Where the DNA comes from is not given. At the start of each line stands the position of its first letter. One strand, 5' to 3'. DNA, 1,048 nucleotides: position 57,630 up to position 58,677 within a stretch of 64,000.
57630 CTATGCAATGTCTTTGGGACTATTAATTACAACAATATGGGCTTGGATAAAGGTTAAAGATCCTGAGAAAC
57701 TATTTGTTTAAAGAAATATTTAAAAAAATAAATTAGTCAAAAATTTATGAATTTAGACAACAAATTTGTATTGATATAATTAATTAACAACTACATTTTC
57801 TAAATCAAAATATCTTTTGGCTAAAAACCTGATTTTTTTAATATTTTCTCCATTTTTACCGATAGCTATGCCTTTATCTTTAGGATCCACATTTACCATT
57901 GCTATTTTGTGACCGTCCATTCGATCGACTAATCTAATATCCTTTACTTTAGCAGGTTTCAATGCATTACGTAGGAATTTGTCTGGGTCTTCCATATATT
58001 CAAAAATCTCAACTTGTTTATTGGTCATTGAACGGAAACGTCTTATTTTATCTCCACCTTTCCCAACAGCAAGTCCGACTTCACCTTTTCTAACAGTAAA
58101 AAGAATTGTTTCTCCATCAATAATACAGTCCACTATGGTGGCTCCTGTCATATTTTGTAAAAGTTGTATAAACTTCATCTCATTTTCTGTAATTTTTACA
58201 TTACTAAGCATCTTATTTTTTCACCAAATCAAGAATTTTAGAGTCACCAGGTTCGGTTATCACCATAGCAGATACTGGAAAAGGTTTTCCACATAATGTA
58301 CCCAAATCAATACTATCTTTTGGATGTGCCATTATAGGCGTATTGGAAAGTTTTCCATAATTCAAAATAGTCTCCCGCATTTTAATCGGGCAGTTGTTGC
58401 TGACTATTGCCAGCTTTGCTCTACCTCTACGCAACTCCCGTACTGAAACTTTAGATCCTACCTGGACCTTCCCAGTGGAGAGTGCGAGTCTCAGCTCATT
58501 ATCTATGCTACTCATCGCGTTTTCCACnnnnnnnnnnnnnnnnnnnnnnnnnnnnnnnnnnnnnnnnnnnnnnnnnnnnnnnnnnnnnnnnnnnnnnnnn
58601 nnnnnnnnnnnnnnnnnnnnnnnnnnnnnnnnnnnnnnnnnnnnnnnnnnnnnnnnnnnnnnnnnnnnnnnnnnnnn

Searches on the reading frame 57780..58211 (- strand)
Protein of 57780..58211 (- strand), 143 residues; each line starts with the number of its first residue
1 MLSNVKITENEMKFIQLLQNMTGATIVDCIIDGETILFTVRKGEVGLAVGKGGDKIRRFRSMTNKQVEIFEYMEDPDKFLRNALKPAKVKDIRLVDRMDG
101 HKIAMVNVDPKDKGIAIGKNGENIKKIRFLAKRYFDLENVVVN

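Call 6: search_protein_families(library=pfam, proteins=[window:57780-58211:-])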
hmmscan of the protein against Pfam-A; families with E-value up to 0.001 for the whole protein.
window:57780-58211:- (143 aa): 4 families
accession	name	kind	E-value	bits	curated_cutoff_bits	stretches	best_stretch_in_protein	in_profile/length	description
PF07650.23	KH_2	-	2.1e-16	59.9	22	2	19-72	8-63/78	KH domain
PF13184.12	KH_5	-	1.5e-13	51.1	27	1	33-93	2-68/69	NusA-like KH domain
PF00013.35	KH_1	-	2.1e-08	34.3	21.5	0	38-71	4-37/66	KH domain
PF13083.13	KH_KhpA-B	-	2.6e-07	30.9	32.1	1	96-134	21-61/73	KhpA/KhpB, KH domain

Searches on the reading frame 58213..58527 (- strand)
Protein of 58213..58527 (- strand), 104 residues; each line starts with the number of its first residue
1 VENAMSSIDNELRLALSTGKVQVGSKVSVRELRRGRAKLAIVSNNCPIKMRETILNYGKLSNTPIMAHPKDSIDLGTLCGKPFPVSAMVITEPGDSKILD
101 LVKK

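Call 6: search_protein_families(library=pfam, proteins=[window:58213-58527:-])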
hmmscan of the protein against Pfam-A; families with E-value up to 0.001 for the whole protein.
window:58213-58527:- (104 aa): 1 family
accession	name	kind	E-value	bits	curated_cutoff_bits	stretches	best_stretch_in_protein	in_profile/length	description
PF01248.31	Ribosomal_L7Ae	-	4.9e-16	58.6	22.1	1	8-99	3-94/95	Ribosomal protein L7Ae/L30e/S12e/Gadd45 family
